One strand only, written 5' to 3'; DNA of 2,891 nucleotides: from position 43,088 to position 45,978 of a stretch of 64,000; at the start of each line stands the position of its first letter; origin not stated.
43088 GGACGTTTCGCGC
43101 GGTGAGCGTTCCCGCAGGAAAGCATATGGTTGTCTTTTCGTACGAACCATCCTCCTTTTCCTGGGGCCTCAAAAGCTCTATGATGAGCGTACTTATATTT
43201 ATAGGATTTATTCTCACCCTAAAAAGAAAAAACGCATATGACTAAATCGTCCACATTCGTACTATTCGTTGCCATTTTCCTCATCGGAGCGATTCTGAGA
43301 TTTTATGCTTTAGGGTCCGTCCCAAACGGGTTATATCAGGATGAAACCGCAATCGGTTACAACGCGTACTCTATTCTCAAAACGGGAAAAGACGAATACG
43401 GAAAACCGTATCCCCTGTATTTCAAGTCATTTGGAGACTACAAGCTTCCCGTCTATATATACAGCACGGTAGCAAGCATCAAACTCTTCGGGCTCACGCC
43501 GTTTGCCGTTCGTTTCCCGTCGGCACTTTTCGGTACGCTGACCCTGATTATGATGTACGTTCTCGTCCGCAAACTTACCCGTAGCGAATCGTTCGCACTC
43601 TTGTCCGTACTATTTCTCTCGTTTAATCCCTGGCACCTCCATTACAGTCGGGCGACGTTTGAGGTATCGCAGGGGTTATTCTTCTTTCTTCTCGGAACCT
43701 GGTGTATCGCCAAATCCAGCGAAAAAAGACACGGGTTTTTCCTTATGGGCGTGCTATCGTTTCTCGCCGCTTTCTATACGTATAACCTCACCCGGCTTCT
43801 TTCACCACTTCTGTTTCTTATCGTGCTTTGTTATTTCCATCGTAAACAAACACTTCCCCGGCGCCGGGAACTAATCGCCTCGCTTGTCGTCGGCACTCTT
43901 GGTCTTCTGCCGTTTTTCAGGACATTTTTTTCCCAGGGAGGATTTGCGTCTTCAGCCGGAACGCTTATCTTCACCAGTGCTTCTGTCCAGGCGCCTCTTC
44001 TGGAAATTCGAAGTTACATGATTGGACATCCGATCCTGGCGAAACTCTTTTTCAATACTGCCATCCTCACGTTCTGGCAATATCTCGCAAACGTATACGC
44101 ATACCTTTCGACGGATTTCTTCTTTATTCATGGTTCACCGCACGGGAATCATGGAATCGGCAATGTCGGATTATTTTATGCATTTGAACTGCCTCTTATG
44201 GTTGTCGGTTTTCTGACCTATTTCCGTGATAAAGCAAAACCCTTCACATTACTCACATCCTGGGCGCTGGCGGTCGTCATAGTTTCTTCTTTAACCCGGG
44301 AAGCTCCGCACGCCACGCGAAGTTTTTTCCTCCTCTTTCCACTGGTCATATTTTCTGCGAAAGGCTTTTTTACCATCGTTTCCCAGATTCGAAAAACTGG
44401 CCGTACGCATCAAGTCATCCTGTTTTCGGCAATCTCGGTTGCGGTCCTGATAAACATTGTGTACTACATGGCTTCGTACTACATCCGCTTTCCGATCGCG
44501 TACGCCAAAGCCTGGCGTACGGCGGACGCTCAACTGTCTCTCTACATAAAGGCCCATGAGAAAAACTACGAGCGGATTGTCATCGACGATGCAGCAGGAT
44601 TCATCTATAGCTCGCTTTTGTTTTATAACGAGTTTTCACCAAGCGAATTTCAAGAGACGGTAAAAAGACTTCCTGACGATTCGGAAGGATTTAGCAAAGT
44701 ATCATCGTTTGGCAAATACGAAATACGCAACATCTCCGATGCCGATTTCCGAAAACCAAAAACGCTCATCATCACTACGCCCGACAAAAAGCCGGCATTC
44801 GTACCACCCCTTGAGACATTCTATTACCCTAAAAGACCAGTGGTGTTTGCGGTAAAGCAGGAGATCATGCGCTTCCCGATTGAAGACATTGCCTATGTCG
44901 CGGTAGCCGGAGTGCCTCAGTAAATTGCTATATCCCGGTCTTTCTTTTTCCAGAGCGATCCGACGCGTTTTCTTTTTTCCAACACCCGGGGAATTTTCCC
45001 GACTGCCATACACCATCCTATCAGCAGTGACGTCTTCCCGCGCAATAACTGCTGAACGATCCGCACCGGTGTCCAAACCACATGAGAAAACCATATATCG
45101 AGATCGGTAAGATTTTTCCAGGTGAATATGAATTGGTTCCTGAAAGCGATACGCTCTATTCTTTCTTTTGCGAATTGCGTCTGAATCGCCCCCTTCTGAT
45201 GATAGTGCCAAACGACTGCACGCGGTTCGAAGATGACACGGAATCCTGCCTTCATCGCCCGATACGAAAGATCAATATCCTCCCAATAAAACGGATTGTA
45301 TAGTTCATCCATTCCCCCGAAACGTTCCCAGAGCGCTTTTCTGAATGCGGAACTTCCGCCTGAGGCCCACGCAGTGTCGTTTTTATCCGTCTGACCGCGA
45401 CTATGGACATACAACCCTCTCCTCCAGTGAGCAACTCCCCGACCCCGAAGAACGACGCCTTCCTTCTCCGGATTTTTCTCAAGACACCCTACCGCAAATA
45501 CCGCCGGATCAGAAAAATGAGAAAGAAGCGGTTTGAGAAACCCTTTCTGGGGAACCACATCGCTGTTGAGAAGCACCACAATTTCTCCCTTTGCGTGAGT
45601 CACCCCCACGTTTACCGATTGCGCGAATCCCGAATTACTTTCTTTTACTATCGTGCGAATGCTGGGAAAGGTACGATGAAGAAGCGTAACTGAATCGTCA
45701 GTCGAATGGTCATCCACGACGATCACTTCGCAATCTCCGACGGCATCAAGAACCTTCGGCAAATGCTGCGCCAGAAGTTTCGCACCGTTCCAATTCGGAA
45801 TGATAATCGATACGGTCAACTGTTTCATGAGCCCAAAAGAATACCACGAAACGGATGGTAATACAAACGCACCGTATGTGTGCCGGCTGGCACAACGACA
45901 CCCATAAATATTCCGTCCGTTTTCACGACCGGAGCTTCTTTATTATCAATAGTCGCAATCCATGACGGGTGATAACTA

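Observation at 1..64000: A hyper-expanded 'donor-flip-transfer' glycosylation super-cluster with about 24 GT-C paralogs in 64 kb.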

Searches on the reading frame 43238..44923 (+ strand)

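Call 8: search_protein_families(library=pfam, proteins=[window:43238-44923:+], max_evalue=0.01)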
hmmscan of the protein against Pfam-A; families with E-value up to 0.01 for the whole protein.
window:43238-44923:+ (561 aa): 3 families
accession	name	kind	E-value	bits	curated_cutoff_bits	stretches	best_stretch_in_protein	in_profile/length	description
PF02366.24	PMT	-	1.2e-09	38.5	22.7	1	12-179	2-172/245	Dolichyl-phosphate-mannose-protein mannosyltransferase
PF13231.12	PMT_2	-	9.3e-09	36.1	26.1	1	71-213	4-145/160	Dolichyl-phosphate-mannose-protein mannosyltransferase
PF24124.1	YphA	-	0.0064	16.6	28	1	101-195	11-104/198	YphA-like integral membrane protein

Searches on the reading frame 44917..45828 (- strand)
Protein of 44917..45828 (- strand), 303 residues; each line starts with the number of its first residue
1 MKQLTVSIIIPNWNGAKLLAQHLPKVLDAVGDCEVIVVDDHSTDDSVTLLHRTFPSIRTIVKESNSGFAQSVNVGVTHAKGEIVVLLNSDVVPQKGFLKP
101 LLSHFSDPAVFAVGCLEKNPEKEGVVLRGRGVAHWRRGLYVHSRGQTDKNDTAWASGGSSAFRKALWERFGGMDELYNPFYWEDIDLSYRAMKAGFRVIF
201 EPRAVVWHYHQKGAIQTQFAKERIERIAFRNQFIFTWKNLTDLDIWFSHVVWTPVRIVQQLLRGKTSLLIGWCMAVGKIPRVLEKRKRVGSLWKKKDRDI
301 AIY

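Call 8: search_protein_families(library=pfam, proteins=[window:44917-45828:-], max_evalue=0.01)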
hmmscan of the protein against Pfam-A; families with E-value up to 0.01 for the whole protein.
window:44917-45828:- (303 aa): 7 families
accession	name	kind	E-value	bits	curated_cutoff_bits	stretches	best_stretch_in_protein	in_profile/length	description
PF00535.33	Glycos_transf_2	-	1.5e-24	87.3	23.3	1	7-167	1-165/168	Glycosyl transferase family 2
PF13641.12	Glyco_tranf_2_3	-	9.1e-24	85.2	27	1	6-212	3-215/230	Glycosyltransferase like family 2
PF13632.12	Glyco_trans_2_3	-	3.1e-07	30.8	27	1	83-230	1-142/198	Glycosyl transferase family group 2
PF13506.12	Glyco_transf_21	-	7.9e-06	25.9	21.7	1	73-216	23-163/174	Glycosyl transferase family 21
PF13712.12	Glyco_tranf_2_5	-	5.4e-05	23.4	27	0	174-227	153-205/210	Glycosyltransferase like family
PF10111.15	Glyco_tranf_2_2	-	0.00037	20.5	27.3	0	32-91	29-92/276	Glycosyltransferase like family 2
PF02709.20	Glyco_transf_7C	-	0.0052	16.8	23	1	156-200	20-64/78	N-terminal domain of galactosyltransferase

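Call 21: search_protein_families(library=ncbifam, proteins=[window:44917-45828:-], max_evalue=0.00001)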
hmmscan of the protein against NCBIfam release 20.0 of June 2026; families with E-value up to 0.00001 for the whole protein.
window:44917-45828:- (303 aa): 12 families
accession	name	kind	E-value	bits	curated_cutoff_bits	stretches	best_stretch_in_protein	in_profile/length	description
TIGR03965.1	mycofact_glyco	equivalog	1.4e-27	96.7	280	1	5-212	75-284/467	mycofactocin biosynthesis glycosyltransferase MftF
NF041875.1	EPS_EpsD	equivalog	1e-24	87.5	370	1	6-216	1-214/325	exopolysaccharide biosynthesis glycosyltransferase EpsD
TIGR03937.1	PgaC_IcaA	equivalog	2.1e-18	66.5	422.3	1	5-207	46-249/407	poly-beta-1,6-N-acetyl-D-glucosamine synthase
TIGR04283.1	glyco_like_mftF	equivalog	6.1e-17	62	182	1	6-228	1-208/221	TIGR04283 family arsenosugar biosynthesis glycosyltransferase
NF047683.1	TeichurnBiosyTuaG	equivalog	1e-10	41.7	400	1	3-95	5-101/252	teichuronic acid biosynthesis protein TuaG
NF007482.0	PRK10073.1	equivalog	1.9e-10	40.3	423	1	4-92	6-97/334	glycosyltransferase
NF038299.1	EPS_HpsN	equivalog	4e-10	39.2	425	1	5-107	2-108/317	hormogonium polysaccharide biosynthesis glycosyltransferase HpsN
TIGR01556.1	rhamnosyltran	subfamily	1.3e-07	31.1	200.55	1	32-209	21-201/281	rhamnosyltransferase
NF038302.1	EPS_HpsE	equivalog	6.6e-07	28.6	300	1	6-98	3-104/307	hormogonium polysaccharide biosynthesis glycosyltransferase HpsE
NF050819.1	PolSacchBiosHfsG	equivalog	1.5e-06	27.6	500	1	25-192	31-202/302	polysaccharide biosynthesis protein HfsG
NF050050.1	ProtGlycPglI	equivalog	2.3e-06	27.2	500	1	6-118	4-123/306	GalNAc(5)-diNAcBac-PP-undecaprenol beta-1,3-glucosyltransferase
TIGR03111.1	glyc2_xrt_Gpos1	hypoth_equivalog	3.1e-06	26.3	363.95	1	5-111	50-163/439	TIGR03111 family XrtG-associated glycosyltransferase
